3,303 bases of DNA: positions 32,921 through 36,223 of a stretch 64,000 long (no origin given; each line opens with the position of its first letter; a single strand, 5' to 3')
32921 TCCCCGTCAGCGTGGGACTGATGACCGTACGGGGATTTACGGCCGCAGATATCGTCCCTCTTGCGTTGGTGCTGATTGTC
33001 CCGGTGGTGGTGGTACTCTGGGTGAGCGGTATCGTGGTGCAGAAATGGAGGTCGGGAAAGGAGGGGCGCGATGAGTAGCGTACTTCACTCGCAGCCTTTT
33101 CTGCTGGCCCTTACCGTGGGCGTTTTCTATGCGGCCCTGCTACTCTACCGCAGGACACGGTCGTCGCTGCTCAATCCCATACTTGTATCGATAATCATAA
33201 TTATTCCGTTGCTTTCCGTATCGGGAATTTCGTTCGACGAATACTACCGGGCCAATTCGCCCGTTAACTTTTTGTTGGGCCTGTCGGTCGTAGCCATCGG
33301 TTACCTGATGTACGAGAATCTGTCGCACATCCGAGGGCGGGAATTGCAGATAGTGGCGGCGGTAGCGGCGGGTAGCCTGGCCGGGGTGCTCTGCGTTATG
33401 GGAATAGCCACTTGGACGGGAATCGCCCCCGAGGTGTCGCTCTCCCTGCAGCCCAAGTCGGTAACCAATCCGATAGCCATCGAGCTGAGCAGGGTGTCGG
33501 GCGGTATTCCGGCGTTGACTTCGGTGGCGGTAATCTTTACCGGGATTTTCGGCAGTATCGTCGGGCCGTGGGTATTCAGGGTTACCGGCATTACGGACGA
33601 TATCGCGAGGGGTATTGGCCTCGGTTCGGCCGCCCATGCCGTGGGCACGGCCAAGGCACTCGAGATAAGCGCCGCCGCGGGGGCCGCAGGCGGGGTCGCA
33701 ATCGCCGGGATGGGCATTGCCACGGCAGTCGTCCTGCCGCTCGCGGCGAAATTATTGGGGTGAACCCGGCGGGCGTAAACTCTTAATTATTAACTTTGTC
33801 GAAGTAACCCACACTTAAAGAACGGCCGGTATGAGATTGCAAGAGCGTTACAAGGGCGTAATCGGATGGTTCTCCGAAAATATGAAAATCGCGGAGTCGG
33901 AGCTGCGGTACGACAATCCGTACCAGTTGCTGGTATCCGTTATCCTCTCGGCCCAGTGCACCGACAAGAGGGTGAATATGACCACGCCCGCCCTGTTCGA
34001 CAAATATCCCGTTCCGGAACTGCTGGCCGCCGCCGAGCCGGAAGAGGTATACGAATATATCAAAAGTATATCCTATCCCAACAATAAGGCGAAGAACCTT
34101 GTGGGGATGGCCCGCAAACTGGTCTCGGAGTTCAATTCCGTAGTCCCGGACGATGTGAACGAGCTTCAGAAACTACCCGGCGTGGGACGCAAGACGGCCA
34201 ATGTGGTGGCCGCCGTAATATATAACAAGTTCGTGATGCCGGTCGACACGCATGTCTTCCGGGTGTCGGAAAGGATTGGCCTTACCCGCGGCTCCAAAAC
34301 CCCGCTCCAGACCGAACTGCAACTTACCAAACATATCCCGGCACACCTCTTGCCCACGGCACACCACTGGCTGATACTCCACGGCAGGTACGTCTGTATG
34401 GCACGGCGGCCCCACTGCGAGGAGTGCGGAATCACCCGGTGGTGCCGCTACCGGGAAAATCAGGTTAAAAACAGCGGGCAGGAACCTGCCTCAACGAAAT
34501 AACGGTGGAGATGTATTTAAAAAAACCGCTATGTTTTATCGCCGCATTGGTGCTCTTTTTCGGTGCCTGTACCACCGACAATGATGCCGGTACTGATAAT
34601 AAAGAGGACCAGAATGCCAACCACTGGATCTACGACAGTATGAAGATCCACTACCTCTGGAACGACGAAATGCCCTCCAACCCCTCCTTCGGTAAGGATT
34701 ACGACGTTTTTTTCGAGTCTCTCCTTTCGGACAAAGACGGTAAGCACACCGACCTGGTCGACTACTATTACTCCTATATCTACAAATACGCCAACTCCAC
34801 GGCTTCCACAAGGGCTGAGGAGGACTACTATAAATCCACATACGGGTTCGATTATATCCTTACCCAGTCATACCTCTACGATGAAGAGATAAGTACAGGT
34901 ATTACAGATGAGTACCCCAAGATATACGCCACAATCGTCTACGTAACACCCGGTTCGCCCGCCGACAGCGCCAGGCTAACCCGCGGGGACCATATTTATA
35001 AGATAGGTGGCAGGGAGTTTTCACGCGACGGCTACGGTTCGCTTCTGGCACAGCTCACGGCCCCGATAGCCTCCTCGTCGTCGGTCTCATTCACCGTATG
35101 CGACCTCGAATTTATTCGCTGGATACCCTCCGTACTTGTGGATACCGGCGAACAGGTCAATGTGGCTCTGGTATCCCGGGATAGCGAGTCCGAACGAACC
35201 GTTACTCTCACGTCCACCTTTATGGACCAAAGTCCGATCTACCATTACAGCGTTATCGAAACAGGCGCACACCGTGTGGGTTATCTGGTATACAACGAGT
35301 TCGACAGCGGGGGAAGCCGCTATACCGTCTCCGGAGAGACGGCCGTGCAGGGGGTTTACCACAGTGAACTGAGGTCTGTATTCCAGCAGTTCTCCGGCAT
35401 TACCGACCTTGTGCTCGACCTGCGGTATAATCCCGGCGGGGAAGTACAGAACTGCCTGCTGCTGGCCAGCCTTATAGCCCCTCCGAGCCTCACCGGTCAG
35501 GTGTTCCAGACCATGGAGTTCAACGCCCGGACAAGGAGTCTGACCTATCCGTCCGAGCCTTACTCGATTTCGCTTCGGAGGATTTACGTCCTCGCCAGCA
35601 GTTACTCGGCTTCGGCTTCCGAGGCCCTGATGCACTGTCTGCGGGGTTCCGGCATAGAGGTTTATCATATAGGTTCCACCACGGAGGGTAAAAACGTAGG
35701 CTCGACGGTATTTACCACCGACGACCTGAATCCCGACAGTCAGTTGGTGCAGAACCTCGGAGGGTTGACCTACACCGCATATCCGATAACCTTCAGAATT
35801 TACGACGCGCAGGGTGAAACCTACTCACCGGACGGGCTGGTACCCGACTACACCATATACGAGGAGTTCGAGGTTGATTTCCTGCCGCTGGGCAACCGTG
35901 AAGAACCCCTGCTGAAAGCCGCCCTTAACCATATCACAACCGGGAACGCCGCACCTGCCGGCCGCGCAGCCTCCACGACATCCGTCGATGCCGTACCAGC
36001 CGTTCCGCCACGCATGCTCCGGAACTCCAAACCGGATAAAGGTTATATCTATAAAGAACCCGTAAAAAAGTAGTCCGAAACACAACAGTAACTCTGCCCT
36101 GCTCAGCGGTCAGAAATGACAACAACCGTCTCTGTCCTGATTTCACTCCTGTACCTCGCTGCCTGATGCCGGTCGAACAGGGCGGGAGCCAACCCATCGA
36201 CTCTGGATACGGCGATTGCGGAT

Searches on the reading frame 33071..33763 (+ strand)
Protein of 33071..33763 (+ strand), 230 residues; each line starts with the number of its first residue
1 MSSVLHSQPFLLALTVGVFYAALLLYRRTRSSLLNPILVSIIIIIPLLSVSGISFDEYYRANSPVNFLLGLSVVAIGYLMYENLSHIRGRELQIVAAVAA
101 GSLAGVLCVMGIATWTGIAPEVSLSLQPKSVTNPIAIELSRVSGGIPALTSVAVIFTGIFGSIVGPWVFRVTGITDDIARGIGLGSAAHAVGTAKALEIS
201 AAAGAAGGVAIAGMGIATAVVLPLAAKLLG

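Call 87: search_protein_families(library=pfam, proteins=[window:33071-33763:+], max_evalue=0.000001)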
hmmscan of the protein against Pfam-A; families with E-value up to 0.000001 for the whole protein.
window:33071-33763:+ (230 aa): 1 family
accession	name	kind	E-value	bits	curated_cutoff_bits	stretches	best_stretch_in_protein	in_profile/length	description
PF04172.21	LrgB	-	1.3e-66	224.5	25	1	15-227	1-213/214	LrgB-like family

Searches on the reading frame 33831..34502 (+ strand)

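Call 87: search_protein_families(library=pfam, proteins=[window:33831-34502:+], max_evalue=0.000001)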
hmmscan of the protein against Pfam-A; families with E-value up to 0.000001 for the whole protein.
window:33831-34502:+ (223 aa): 2 families
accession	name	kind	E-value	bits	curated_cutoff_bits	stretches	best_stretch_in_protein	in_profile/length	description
PF00730.31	HhH-GPD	-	7.7e-25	87.8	26.2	1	35-170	1-107/108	HhH-GPD superfamily base excision DNA repair protein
PF00633.29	HHH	-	5.4e-09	35.9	24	1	101-128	2-29/30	Helix-hairpin-helix motif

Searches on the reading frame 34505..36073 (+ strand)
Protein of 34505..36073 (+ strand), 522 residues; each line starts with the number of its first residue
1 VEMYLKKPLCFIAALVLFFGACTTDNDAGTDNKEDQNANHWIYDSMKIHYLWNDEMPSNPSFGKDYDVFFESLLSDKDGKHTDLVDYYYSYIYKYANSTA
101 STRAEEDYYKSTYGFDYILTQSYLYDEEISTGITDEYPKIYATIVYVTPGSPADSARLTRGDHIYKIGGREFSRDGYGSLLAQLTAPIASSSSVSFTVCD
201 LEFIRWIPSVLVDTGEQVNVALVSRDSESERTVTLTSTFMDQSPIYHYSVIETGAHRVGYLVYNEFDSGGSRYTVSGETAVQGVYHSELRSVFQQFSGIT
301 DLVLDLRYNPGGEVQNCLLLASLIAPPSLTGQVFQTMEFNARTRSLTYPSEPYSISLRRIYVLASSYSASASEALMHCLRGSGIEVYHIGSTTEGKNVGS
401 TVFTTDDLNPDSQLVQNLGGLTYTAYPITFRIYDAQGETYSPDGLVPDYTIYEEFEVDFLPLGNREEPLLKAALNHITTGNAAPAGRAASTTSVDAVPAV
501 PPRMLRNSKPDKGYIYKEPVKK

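Call 87: search_protein_families(library=pfam, proteins=[window:34505-36073:+], max_evalue=0.000001)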
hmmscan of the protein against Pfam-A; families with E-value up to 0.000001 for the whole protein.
window:34505-36073:+ (522 aa): 2 families
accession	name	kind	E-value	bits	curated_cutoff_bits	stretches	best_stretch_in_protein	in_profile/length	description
PF03572.23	Peptidase_S41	-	4.9e-19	68.9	24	1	257-450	1-164/165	Peptidase family S41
PF18294.6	Pept_S41_N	-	3.5e-12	46.5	25.9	1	38-91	2-49/49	Peptidase S41 N-terminal domain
